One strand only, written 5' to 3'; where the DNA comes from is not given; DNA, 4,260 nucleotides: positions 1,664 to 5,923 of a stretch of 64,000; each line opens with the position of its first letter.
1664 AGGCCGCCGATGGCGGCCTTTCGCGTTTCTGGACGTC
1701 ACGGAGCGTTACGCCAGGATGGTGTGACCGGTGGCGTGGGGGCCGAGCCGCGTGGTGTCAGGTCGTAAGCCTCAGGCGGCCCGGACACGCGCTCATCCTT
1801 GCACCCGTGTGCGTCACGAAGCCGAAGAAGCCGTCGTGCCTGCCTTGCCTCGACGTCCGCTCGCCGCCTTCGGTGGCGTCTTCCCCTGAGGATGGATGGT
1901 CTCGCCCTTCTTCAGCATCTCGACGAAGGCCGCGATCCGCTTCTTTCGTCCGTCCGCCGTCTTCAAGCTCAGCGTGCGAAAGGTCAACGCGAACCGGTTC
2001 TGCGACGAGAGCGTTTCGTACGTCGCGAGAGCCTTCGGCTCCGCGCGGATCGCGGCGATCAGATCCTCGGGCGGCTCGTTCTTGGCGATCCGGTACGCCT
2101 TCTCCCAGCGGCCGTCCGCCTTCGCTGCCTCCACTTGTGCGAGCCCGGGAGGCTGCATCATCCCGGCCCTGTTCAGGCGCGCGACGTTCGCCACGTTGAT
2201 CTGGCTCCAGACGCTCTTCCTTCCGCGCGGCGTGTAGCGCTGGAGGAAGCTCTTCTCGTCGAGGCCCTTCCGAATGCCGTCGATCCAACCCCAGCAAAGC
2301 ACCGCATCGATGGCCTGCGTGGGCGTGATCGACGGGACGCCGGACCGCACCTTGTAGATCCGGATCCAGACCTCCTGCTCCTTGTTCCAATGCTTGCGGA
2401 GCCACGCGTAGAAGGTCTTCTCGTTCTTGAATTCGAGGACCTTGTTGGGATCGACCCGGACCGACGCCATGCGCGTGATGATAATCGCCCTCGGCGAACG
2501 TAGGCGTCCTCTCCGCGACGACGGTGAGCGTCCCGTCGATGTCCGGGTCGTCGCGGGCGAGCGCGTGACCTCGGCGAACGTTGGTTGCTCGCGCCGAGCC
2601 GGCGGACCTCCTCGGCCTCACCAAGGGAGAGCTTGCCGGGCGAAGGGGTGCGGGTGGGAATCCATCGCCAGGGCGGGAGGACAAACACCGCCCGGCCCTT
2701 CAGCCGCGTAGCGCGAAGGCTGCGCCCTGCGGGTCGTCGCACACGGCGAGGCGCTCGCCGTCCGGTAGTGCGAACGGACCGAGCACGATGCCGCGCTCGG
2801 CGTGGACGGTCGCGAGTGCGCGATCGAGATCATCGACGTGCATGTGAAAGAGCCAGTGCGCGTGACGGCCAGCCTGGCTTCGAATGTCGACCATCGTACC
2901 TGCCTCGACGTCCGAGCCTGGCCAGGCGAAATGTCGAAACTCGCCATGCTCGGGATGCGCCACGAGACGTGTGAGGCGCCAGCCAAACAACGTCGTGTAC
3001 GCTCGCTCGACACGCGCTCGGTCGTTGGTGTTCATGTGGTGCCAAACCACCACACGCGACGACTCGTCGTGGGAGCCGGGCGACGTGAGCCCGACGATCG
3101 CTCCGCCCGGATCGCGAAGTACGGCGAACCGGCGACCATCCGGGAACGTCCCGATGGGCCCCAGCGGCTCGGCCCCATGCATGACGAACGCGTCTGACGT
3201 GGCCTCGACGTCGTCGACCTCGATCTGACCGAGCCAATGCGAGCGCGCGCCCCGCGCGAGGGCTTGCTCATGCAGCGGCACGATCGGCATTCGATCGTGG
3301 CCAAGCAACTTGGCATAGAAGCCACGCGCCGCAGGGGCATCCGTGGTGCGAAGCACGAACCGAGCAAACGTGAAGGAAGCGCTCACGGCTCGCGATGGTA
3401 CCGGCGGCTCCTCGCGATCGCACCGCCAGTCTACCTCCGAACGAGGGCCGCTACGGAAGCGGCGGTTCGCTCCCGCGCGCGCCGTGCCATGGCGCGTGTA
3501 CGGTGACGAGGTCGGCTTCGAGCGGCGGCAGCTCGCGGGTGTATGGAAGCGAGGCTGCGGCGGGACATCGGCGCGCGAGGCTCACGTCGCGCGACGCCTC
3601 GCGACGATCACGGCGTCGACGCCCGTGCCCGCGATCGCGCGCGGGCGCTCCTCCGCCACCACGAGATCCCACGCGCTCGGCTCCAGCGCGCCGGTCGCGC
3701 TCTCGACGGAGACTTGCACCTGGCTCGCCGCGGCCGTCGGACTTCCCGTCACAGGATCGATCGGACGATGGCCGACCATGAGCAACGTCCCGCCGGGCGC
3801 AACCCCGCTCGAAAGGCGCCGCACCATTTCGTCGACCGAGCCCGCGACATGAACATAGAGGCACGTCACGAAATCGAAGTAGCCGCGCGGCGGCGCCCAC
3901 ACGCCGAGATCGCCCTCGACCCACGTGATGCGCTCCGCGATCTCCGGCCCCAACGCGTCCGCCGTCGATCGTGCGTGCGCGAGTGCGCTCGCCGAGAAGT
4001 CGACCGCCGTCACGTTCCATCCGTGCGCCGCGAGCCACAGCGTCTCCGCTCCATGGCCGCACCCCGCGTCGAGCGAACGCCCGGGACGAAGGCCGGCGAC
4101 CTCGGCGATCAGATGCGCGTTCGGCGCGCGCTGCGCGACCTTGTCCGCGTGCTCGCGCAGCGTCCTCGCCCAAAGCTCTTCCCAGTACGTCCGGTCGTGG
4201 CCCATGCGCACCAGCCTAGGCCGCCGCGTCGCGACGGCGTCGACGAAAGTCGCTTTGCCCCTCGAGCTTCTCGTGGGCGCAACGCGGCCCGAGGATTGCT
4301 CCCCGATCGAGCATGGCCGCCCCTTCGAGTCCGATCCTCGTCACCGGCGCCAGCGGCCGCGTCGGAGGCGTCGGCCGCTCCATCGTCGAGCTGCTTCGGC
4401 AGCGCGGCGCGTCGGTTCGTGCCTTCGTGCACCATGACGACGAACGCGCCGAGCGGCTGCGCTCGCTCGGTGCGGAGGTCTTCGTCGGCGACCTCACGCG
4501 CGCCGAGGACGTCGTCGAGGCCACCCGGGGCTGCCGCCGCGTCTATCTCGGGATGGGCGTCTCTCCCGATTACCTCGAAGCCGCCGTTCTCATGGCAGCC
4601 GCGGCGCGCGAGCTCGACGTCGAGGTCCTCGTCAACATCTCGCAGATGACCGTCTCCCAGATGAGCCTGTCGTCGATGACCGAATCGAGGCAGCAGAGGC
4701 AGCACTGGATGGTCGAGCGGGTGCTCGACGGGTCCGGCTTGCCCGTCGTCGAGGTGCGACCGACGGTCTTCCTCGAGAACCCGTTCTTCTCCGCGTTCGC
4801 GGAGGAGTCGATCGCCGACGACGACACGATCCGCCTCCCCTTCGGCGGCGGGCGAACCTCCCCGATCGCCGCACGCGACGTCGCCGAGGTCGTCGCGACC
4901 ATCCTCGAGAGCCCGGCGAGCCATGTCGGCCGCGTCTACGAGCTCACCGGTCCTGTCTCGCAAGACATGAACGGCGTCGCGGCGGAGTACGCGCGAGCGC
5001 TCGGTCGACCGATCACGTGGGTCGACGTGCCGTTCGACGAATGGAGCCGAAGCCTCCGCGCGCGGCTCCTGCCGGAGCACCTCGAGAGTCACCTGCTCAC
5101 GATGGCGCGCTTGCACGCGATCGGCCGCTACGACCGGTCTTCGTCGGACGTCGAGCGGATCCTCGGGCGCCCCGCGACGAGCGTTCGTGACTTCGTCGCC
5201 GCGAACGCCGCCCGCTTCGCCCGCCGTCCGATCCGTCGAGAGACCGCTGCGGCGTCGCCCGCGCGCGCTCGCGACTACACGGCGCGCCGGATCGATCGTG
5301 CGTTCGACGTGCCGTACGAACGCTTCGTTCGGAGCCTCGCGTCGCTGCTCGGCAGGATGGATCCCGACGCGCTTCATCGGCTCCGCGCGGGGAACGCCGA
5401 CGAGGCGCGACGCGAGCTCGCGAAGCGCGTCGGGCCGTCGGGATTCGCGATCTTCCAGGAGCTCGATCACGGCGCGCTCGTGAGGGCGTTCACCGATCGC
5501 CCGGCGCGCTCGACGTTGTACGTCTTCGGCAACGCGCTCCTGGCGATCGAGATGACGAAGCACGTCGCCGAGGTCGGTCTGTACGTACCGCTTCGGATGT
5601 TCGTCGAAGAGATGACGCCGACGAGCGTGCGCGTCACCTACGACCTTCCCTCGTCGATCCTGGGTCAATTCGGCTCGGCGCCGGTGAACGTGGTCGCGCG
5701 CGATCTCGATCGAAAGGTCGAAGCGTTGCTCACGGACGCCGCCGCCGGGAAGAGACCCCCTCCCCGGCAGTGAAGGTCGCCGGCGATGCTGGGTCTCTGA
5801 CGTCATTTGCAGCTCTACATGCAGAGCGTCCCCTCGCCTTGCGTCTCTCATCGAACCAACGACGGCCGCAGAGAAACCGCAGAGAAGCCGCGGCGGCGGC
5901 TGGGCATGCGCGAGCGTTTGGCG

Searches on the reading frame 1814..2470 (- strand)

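Call 37: search_protein_families(library=pfam, proteins=[window:1814-2470:-], max_evalue=0.001)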
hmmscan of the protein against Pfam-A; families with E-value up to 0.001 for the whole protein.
window:1814-2470:- (218 aa): 1 family
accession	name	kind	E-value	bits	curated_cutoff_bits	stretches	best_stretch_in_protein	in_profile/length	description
PF13376.11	OmdA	-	1.1e-15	57.7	25.6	1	133-189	4-60/60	Bacteriocin-protection, YdeI or OmpD-Associated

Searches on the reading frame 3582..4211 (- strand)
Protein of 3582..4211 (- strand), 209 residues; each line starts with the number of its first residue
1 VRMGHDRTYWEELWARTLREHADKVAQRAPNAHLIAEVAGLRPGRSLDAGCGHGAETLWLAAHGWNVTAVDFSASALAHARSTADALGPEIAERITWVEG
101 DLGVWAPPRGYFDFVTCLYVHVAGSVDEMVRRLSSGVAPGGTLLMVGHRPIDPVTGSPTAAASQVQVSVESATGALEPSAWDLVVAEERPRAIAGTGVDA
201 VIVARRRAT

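Call 37: search_protein_families(library=pfam, proteins=[window:3582-4211:-], max_evalue=0.001)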
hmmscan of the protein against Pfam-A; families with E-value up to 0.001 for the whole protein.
window:3582-4211:- (209 aa): 8 families
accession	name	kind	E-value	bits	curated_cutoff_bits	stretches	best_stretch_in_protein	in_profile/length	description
PF13649.12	Methyltransf_25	-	3.7e-16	60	27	1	47-141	2-97/97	Methyltransferase domain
PF08242.18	Methyltransf_12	-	1.2e-14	55.2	30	1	47-143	1-98/98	Methyltransferase domain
PF08241.18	Methyltransf_11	-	1.9e-12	48.1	21.2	1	47-144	1-94/95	Methyltransferase domain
PF13489.12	Methyltransf_23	-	3.6e-12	46.7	27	1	30-145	8-116/164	Methyltransferase domain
PF05724.17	TPMT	-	1.2e-08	35.4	26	1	7-93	3-87/218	Thiopurine S-methyltransferase (TPMT)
PF03848.20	TehB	-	3.4e-08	33.6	20.4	1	31-85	19-73/193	Tellurite resistance protein TehB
PF13847.12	Methyltransf_31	-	3.9e-06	27.1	27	1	46-149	7-113/145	Methyltransferase domain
PF05175.20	MTS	-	6.6e-05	23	23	1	42-98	31-88/170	Methyltransferase small domain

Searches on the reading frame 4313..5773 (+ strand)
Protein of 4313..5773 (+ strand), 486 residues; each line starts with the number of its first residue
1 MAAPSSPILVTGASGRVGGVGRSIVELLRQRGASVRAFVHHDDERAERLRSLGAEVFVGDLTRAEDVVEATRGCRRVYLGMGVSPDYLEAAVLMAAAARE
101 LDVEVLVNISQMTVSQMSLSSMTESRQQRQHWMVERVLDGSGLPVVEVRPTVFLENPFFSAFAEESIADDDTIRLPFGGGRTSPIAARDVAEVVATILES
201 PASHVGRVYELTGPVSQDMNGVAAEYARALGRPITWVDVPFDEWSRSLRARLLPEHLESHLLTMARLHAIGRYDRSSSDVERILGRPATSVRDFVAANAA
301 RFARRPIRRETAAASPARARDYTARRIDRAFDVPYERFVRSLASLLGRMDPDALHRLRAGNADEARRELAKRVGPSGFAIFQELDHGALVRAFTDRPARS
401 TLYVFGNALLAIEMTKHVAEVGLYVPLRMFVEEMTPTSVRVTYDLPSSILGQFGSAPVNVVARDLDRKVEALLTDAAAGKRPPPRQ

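Call 37: search_protein_families(library=pfam, proteins=[window:4313-5773:+], max_evalue=0.001)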
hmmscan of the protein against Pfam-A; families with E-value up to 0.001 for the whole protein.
window:4313-5773:+ (486 aa): 6 families
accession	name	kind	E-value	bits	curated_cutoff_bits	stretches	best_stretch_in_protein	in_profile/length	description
PF05368.20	NmrA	-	2.4e-19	70.5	27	1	6-270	3-269/298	NmrA-like family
PF13460.12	NAD_binding_10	-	3.6e-19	69.8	27.2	1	18-201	4-184/184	NAD(P)H-binding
PF03625.19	DUF302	-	8.1e-06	26.1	23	1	385-444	2-61/63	Domain of unknown function DUF302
PF02254.24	TrkA_N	-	8.8e-05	23.2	23.8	1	18-103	7-88/116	TrkA-N domain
PF01370.27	Epimerase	-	0.00063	19.7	20.9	0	8-78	1-69/240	NAD dependent epimerase/dehydratase family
PF00107.32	ADH_zinc_N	-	0.00086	19.7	31.8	0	19-71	1-54/129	Zinc-binding dehydrogenase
